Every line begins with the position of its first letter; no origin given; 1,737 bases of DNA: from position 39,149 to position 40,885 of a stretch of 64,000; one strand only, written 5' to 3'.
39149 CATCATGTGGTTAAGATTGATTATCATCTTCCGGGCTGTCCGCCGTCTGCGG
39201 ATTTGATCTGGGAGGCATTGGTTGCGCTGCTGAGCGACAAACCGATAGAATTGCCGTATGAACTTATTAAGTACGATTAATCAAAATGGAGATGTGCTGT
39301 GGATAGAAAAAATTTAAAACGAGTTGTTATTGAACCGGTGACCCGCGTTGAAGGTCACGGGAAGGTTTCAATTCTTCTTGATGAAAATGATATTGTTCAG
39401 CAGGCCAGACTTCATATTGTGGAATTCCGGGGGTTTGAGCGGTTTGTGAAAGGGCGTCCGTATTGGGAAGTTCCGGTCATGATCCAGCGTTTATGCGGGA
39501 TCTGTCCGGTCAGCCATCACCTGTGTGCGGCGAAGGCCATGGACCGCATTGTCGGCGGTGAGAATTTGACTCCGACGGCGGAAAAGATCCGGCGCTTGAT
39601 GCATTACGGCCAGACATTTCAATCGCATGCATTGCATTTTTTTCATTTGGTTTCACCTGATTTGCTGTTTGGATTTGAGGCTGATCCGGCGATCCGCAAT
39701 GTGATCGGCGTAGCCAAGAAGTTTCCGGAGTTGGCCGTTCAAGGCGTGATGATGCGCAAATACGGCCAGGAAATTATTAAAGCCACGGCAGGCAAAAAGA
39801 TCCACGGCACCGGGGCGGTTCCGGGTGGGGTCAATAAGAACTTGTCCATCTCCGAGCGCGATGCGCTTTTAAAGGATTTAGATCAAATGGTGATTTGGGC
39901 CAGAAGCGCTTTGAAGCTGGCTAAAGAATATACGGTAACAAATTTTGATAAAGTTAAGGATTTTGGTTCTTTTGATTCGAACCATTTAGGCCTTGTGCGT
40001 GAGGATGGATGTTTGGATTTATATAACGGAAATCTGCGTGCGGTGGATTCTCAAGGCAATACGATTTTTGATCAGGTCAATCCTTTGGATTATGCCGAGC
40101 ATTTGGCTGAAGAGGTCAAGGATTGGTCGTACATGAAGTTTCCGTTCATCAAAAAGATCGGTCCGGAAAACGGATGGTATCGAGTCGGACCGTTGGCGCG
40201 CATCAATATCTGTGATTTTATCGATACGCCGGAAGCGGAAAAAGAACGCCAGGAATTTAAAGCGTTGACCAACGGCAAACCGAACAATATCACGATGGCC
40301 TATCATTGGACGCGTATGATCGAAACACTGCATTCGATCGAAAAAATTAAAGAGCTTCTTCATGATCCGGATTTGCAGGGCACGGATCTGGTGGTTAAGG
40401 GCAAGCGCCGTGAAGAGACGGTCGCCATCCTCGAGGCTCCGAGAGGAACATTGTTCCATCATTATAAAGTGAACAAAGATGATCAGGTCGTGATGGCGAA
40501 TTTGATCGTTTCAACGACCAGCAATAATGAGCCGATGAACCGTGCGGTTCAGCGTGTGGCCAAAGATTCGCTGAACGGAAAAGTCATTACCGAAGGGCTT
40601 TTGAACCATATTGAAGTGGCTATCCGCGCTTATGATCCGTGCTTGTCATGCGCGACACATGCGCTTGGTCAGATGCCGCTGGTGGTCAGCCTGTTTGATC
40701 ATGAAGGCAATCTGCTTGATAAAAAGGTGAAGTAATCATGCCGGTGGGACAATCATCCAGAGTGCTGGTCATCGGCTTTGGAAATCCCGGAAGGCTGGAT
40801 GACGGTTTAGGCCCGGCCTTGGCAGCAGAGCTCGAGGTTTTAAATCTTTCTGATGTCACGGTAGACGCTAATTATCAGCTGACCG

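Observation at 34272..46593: Rex-controlled NAD-linked bidirectional [NiFe] hydrogenase locus with a complete hyp maturation set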

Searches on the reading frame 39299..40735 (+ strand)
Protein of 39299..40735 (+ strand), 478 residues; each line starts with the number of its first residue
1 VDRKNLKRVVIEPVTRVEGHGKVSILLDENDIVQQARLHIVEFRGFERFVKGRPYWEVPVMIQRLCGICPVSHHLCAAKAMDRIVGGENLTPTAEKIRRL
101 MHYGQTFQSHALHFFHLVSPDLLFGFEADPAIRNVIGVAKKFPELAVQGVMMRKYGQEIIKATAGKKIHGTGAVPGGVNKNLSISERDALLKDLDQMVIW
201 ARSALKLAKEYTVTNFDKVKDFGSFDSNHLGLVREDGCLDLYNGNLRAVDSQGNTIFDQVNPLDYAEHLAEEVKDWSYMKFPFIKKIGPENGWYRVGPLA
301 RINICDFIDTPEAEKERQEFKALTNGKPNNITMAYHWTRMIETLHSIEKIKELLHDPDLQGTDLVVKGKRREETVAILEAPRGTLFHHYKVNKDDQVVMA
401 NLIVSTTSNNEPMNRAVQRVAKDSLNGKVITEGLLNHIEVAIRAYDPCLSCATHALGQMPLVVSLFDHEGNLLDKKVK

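Call 4: search_protein_families(library=pfam, proteins=[window:39299-40735:+])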
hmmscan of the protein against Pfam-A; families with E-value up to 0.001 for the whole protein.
window:39299-40735:+ (478 aa): 1 family
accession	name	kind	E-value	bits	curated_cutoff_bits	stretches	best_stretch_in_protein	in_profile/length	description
PF00374.24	NiFeSe_Hases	-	3.2e-32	112.6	25.8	2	44-121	1-77/508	Nickel-dependent hydrogenase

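Call 8: search_protein_families(library=ncbifam, proteins=[window:39299-40735:+], max_evalue=0.01)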
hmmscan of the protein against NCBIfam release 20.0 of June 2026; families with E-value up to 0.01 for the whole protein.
window:39299-40735:+ (478 aa): 11 families
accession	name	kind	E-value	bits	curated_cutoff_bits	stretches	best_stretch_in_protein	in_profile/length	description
NF041785.2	VhuA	equivalog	4.4e-125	417.5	800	1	7-423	2-415/418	F420-non-reducing hydrogenase Vhu subunit A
NF040828.1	sulfhyd_ShyA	equivalog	7e-56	189.9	700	1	10-455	4-412/415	NAD(P)-dependent hydrogenase/sulfhydrogenase 2 subunit alpha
NF033181.1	NiFeSe_hydrog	equivalog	1.3e-46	159.6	600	2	7-127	2-120/507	nickel-dependent hydrogenase large subunit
TIGR03295.1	frhA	equivalog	2.9e-42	145.1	392.5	2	7-197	3-181/412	coenzyme F420 hydrogenase subunit alpha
NF045518.1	H2_NiFeSe_large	exception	1.1e-41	143.2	780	2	8-180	3-181/485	NiFeSe hydrogenase large subunit HysA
NF040832.1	sulfhyd_HydA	equivalog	4e-37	128.3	880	1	10-455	6-423/426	NADPH-dependent hydrogenase/sulfhydrogenase 1 subunit alpha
NF007778.0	PRK10467.1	equivalog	4.2e-22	78.1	969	2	7-121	3-115/567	hydrogenase 2 large subunit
NF007550.0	PRK10170.1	equivalog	8.1e-22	77.3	1101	2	7-123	17-132/597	Ni/Fe-hydrogenase large subunit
NF041786.2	VhuU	equivalog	1.8e-10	40.4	70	1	432-456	5-29/45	F420-non-reducing hydrogenase selenoprotein subunit VhuU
NF004739.1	PRK06075.1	equivalog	5.3e-06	25.4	360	1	20-102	13-96/384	NADH-quinone oxidoreductase subunit D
TIGR01962.1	NuoD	equivalog_domain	0.0011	17.9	459.35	0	19-113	14-109/386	NADH dehydrogenase (quinone) subunit D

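Call 9: search_solved_structures(query=window:39299-40735:+, show_alignments=1)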
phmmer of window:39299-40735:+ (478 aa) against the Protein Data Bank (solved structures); distinct sequences matched with E-value up to 0.001: 69 (the best 60 are shown).
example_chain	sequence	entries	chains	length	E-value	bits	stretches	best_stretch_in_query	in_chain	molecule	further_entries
5xf9_D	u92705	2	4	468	1.8e-168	564.3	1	6-454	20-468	NAD-reducing hydrogenase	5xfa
7t2r_D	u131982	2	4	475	8e-154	516.1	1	8-474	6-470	NiFe hydrogenase large subunit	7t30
5odc_F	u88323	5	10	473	4e-118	398.3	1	8-477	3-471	Methyl-viologen reducing hydrogenase subunit A | Methyl-viologen reducing hydrogenase, subunit A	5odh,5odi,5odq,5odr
9sw2_F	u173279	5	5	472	1.4e-112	380.1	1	8-474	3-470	F420-non-reducing hydrogenase subunit A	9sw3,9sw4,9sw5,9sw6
9sfi_g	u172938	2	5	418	5.5e-110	371.5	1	8-422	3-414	Coenzyme F420-reducing hydrogenase, alpha subunit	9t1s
5jsu_B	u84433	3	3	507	6.3e-33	117.4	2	8-179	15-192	Periplasmic [NiFeSe] hydrogenase, large subunit, selenocysteine-containing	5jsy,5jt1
5jsh_B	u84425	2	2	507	2e-31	112.5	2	8-179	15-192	Periplasmic [NiFeSe] hydrogenase, large subunit, selenocysteine-containing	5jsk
5yxy_A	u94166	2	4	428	3.8e-31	111.6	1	9-455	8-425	Cytosolic NiFe-hydrogenase, alpha subunit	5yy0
6z8m_B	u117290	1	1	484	6.1e-31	110.9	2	9-179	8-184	Periplasmic [NiFeSe] hydrogenase, large subunit, selenocysteine-containing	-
6ruc_B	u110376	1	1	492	6.2e-31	110.9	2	8-179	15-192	Periplasmic [NiFeSe] hydrogenase, large subunit, selenocysteine-containing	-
6rtp_B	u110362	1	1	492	8.6e-31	110.4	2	8-179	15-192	Periplasmic [NiFeSe] hydrogenase, large subunit, selenocysteine-containing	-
6z8o_B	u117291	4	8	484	1.6e-30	109.5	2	9-179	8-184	Periplasmic [NiFeSe] hydrogenase, large subunit, selenocysteine-containing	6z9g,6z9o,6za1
6ru9_B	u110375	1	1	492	1.6e-30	109.5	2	8-179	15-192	Periplasmic [NiFeSe] hydrogenase, large subunit, selenocysteine-containing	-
3ze6_B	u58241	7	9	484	2.2e-30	109.1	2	9-179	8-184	PERIPLASMIC [NIFESE] HYDROGENASE, LARGE SUBUNIT, SELENOCYS SELENOCYSTEINE-CONTAINING | PERIPLASMIC [NIFESE] HYDROGENASE, LARGE SUBUNIT, SELENOCYSTEINE-CONTAININ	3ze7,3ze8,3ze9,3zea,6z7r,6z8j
2wpn_B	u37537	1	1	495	2.4e-30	109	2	9-179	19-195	PERIPLASMIC [NIFESE] HYDROGENASE, LARGE SUBUNIT, SELENOCYSTEINE-CONTAINING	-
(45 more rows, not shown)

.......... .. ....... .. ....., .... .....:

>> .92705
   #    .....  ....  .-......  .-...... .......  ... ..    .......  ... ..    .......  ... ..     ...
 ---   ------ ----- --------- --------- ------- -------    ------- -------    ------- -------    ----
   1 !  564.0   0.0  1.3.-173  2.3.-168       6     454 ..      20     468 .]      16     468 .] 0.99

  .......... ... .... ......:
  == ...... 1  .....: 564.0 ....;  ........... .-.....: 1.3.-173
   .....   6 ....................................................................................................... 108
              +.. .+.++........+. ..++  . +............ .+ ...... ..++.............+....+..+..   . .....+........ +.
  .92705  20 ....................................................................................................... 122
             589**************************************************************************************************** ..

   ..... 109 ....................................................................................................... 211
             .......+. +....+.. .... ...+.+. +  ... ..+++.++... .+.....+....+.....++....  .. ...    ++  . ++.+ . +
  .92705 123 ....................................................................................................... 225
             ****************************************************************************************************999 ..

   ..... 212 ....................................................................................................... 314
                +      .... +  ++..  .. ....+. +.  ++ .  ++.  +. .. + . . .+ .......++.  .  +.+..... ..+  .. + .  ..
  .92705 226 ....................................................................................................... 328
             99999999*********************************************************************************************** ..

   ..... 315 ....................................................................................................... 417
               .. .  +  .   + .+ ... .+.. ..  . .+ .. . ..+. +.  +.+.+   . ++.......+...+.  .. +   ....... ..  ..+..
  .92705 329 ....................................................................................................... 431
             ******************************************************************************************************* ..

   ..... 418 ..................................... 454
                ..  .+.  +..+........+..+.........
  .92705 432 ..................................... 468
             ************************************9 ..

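Call 11: find_homologous_proteins(query=window:39299-40735:+, max_evalue=1e-50)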
Query window:39299-40735:+ (478 aa): 8000 proteins with E <= 1e-50 among 8000 candidates; the best 120 are listed.
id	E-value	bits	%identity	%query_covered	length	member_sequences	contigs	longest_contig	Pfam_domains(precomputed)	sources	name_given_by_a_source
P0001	0.0e+0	1102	100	100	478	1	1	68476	PF00374.25,PF27537.1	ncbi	-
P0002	0.0e+0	1047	94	100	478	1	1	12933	PF00374.25,PF27537.1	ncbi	-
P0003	6.1e-291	983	87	100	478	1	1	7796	PF00374.25,PF27537.1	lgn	-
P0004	1.3e-287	972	86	100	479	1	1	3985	PF00374.25,PF27537.1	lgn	-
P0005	2.2e-286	968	85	100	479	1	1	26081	PF00374.25,PF27537.1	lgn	-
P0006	1.1e-282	956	84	100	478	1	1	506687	PF00374.25,PF27537.1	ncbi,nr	ncbi:MAG: Ni/Fe hydrogenase subunit alpha [PVC group bacterium]|nr:Ni/Fe hydrogenase subunit alpha [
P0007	1.8e-282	955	84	99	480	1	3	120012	PF00374.25,PF27537.1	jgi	-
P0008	1.6e-277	939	84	99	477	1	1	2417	PF00374.25,PF27537.1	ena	-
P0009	9.4e-275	930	83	99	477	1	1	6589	PF00374.25,PF27537.1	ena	-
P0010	1.1e-274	929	82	100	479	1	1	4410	PF00374.25,PF27537.1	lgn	-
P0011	1.3e-274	929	83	100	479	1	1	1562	PF00374.25,PF27537.1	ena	-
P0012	2.8e-274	928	82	100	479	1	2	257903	PF00374.25,PF27537.1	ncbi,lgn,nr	ncbi:MAG: Ni/Fe hydrogenase subunit alpha [Candidatus Omnitrophica bacterium]|nr:Ni/Fe hydrogenase s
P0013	5.6e-273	924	81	100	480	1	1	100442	PF00374.25,PF27537.1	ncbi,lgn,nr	ncbi:MAG: Ni/Fe hydrogenase subunit alpha [Candidatus Omnitrophica bacterium]|nr:Ni/Fe hydrogenase s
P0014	6.9e-273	924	82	99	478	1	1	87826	PF00374.25,PF27537.1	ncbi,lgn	ncbi:MAG: Ni/Fe hydrogenase subunit alpha [Candidatus Omnitrophota bacterium]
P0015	1.5e-270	916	81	100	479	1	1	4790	PF00374.25,PF27537.1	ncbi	-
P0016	1.7e-270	916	81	99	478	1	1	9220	PF00374.25,PF27537.1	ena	-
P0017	2.1e-270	915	81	99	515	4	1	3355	PF00374.25,PF27537.1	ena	-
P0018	2.2e-270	915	81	99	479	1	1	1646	PF00374.25,PF27537.1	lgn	-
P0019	7.4e-270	914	81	100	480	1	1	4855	PF00374.25,PF27537.1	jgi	-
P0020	1.6e-269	912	81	98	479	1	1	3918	PF00374.25,PF27537.1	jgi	-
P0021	2.7e-269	912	81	99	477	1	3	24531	PF00374.25,PF27537.1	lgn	-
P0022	5.0e-269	911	81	100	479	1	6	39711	PF00374.25,PF27537.1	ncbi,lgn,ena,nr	ncbi:MAG: Ni/Fe hydrogenase subunit alpha [Candidatus Omnitrophica bacterium]|nr:Ni/Fe hydrogenase s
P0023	6.8e-269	910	81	99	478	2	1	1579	PF00374.25,PF27537.1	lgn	-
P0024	2.5e-268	909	81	99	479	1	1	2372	PF00374.25,PF27537.1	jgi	jgi:NAD-reducing hydrogenase large subunit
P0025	2.3e-267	905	81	99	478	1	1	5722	PF00374.25,PF27537.1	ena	-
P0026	4.2e-267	904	81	99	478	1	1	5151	PF00374.25,PF27537.1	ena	-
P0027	5.2e-267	904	80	99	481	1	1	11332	PF00374.25,PF27537.1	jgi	-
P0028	6.0e-267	904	80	99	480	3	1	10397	PF00374.25,PF27537.1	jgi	jgi:NAD-reducing hydrogenase large subunit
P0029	7.1e-267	904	80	100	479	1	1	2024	PF00374.25,PF27537.1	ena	-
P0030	7.2e-267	904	80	100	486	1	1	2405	PF00374.25,PF27537.1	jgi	-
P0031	1.5e-266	903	81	99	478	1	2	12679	PF00374.25,PF27537.1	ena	-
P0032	1.7e-266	903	79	100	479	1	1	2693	PF00374.25,PF27537.1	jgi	-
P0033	1.9e-266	902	79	100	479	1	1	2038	PF00374.25,PF27537.1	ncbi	-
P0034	2.2e-266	902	79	100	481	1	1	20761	PF00374.25,PF27537.1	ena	-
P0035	2.4e-266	902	80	100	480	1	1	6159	PF00374.25,PF27537.1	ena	-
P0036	2.6e-266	902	79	100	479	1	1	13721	PF00374.25,PF27537.1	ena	-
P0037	2.7e-266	902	80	99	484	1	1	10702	PF00374.25,PF27537.1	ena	-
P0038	2.8e-266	902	80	99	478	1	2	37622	PF00374.25,PF27537.1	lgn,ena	-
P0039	3.2e-266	902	80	99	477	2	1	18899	PF00374.25,PF27537.1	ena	-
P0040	4.0e-266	901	81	99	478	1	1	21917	PF00374.25,PF27537.1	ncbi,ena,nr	ncbi:MAG: Ni/Fe hydrogenase subunit alpha [Candidatus Omnitrophica bacterium]|nr:Ni/Fe hydrogenase s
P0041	4.2e-266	901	80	99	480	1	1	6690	PF00374.25,PF27537.1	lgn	-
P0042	4.9e-266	901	79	100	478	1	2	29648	PF00374.25,PF27537.1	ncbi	-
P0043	5.5e-266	901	81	99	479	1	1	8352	PF00374.25,PF27537.1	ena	-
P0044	5.5e-266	901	81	99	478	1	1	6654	PF00374.25,PF27537.1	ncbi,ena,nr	ncbi:MAG: Ni/Fe hydrogenase subunit alpha [Candidatus Omnitrophica bacterium]|nr:Ni/Fe hydrogenase s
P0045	5.6e-266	901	80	99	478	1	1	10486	PF00374.25,PF27537.1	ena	-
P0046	6.4e-266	901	79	100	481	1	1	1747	PF00374.25,PF27537.1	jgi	jgi:NAD-reducing hydrogenase large subunit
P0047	6.8e-266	901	80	100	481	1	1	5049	PF00374.25,PF27537.1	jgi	-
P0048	7.0e-266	900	79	100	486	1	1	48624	PF00374.25,PF27537.1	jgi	-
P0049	7.2e-266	900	80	99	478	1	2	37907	PF00374.25,PF27537.1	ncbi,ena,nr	ncbi:MAG: Ni/Fe hydrogenase subunit alpha [Candidatus Omnitrophica bacterium]|nr:Ni/Fe hydrogenase s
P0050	7.9e-266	900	80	100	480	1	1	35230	PF00374.25,PF27537.1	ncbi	-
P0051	1.1e-265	900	79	100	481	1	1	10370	PF00374.25,PF27537.1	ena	-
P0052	1.8e-265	899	79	100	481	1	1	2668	PF00374.25,PF27537.1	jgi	-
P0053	2.1e-265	899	79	100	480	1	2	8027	PF00374.25,PF27537.1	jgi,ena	-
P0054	2.7e-265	899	79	100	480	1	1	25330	PF00374.25,PF27537.1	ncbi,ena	-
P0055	2.9e-265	898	79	99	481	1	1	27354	PF00374.25,PF27537.1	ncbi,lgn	-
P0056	3.0e-265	898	80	99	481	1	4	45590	PF00374.25,PF27537.1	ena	-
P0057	3.2e-265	898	78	100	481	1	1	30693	PF00374.25,PF27537.1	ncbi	-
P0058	4.1e-265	898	80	99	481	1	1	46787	PF00374.25,PF27537.1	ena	-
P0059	4.2e-265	898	80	99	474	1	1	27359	PF00374.25,PF27537.1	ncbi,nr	ncbi:MAG: Ni/Fe hydrogenase subunit alpha [Candidatus Omnitrophica bacterium]|nr:Ni/Fe hydrogenase s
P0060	4.5e-265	898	79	100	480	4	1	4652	PF00374.25,PF27537.1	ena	-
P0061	4.6e-265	898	80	100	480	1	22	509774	PF00374.25,PF27537.1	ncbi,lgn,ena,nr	ncbi:MAG: Ni/Fe hydrogenase subunit alpha [Candidatus Aceula lacicola]|nr:Ni/Fe hydrogenase subunit 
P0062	5.0e-265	898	79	100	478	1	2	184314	PF00374.25,PF27537.1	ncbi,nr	ncbi:MAG: Ni/Fe hydrogenase subunit alpha [Planctomycetaceae bacterium]|nr:Ni/Fe hydrogenase subunit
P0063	5.1e-265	898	79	100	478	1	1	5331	PF00374.25,PF27537.1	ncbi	ncbi:MAG: Ni/Fe hydrogenase subunit alpha [Phycisphaerae bacterium]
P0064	6.5e-265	897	80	99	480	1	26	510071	PF00374.25,PF27537.1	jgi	-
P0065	7.0e-265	897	79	100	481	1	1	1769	PF00374.25,PF27537.1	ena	-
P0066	7.1e-265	897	79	100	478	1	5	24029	PF00374.25,PF27537.1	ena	-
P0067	9.3e-265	897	80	99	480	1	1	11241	PF00374.25,PF27537.1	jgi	-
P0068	9.9e-265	897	79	99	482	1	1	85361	PF00374.25,PF27537.1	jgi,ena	-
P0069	1.1e-264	897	79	100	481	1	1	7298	PF00374.25,PF27537.1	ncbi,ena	-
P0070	1.3e-264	896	79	100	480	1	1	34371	PF00374.25,PF27537.1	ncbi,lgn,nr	ncbi:MAG: Ni/Fe hydrogenase subunit alpha [Candidatus Omnitrophica bacterium]|nr:Ni/Fe hydrogenase s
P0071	1.8e-264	896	78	100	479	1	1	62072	PF00374.25,PF27537.1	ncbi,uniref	ncbi:NAD-reducing [NiFe] hydrogenase HoxFUYH(E), subunit beta (HoxH) [hydrothermal vent metagenome]|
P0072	2.1e-264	896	80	99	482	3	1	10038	PF00374.25,PF27537.1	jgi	jgi:NAD-reducing hydrogenase large subunit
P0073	2.4e-264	895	80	99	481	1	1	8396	PF00374.25,PF27537.1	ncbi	-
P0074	3.0e-264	895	80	99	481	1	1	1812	PF00374.25,PF27537.1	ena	-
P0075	4.1e-264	895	78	99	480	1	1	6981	PF00374.25,PF27537.1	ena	-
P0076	4.1e-264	895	78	99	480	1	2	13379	PF00374.25,PF27537.1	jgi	-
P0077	4.9e-264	894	78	99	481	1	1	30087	PF00374.25,PF27537.1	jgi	jgi:NAD-reducing hydrogenase large subunit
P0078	4.9e-264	894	79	100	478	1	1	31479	PF00374.25,PF27537.1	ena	-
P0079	6.0e-264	894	80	99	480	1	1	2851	PF00374.25,PF27537.1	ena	-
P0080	6.7e-264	894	78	100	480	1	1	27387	PF00374.25,PF27537.1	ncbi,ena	-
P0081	6.8e-264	894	78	100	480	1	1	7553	PF00374.25,PF27537.1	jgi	jgi:NAD-reducing hydrogenase large subunit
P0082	8.3e-264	894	78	100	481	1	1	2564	PF00374.25,PF27537.1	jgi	-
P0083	9.2e-264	893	78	100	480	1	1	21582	PF00374.25,PF27537.1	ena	-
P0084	1.1e-263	893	78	99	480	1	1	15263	PF00374.25,PF27537.1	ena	-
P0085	1.1e-263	893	79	99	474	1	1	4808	PF00374.25,PF27537.1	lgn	-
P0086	1.3e-263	893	79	99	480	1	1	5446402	PF00374.25,PF27537.1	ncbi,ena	-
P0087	1.5e-263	893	79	99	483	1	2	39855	PF00374.25,PF27537.1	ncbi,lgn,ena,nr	ncbi:MAG: Ni/Fe hydrogenase subunit alpha [Phycisphaerae bacterium]|nr:Ni/Fe hydrogenase subunit alp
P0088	1.6e-263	893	79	100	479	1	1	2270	PF00374.25,PF27537.1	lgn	-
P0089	1.6e-263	893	79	99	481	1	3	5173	PF00374.25,PF27537.1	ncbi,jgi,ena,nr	ncbi:MAG TPA: Ni/Fe hydrogenase subunit alpha [Spirochaetia bacterium]|nr:Ni/Fe hydrogenase subunit 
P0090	2.0e-263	892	80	100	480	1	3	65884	PF00374.25,PF27537.1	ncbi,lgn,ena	-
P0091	2.2e-263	892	78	99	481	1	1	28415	PF00374.25,PF27537.1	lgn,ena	-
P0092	2.5e-263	892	79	99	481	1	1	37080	PF00374.25,PF27537.1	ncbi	ncbi:Ni/Fe hydrogenase subunit alpha [Candidatus Latescibacterota bacterium]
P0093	2.8e-263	892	79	99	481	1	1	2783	PF00374.25,PF27537.1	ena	-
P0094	2.8e-263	892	80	99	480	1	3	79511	PF00374.25,PF27537.1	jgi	-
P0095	3.2e-263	892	78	99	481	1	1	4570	PF00374.25,PF27537.1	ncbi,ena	-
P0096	3.2e-263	892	79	99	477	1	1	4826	PF00374.25,PF27537.1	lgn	-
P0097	3.7e-263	892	79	99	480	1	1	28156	PF00374.25,PF27537.1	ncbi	-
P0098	3.7e-263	891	79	100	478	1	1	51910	PF00374.25,PF27537.1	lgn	-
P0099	4.3e-263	891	79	99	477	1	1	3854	PF00374.25,PF27537.1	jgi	jgi:NAD-reducing hydrogenase large subunit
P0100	4.9e-263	891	79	99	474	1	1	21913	PF00374.25,PF27537.1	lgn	-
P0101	5.2e-263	891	79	99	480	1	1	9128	PF00374.25,PF27537.1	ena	-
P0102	5.6e-263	891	80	98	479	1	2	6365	PF00374.25,PF27537.1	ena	-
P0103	7.8e-263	890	78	100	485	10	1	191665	PF00374.25,PF27537.1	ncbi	-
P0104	8.8e-263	890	79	99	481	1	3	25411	PF00374.25,PF27537.1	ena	-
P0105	9.7e-263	890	77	100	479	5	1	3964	PF00374.25,PF27537.1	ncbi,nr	ncbi:MAG: Ni/Fe hydrogenase subunit alpha [Phycisphaerales bacterium]|nr:Ni/Fe hydrogenase subunit a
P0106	1.2e-262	890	78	100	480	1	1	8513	PF00374.25,PF27537.1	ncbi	-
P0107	1.2e-262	890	79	99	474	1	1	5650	PF00374.25,PF27537.1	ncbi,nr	ncbi:MAG TPA: Ni/Fe hydrogenase subunit alpha [Phycisphaerae bacterium]|nr:Ni/Fe hydrogenase subunit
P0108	1.3e-262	890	79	99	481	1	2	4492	PF00374.25,PF27537.1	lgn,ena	-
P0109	1.3e-262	890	81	99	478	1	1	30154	PF00374.25,PF27537.1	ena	-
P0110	1.3e-262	890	79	100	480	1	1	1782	PF00374.25,PF27537.1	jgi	-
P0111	1.4e-262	890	78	99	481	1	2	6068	PF00374.25,PF27537.1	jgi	-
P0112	1.4e-262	890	79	100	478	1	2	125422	PF00374.25,PF27537.1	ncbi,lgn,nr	ncbi:MAG: Ni/Fe hydrogenase subunit alpha [Planctomycetaceae bacterium]|nr:Ni/Fe hydrogenase subunit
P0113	1.5e-262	889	77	100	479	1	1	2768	PF00374.25,PF27537.1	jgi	jgi:NAD-reducing hydrogenase large subunit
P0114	1.6e-262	889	78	100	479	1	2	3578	PF00374.25,PF27537.1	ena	-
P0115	1.8e-262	889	78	100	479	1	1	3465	PF00374.25,PF27537.1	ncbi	-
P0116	1.9e-262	889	78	99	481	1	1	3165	PF00374.25,PF27537.1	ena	-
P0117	1.9e-262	889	77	100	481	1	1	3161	PF00374.25,PF27537.1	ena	-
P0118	2.1e-262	889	78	100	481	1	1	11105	PF00374.25,PF27537.1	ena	-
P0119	2.7e-262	889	79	99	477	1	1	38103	PF00374.25,PF27537.1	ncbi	-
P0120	2.8e-262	889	79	99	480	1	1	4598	PF00374.25,PF27537.1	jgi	jgi:NAD-reducing hydrogenase large subunit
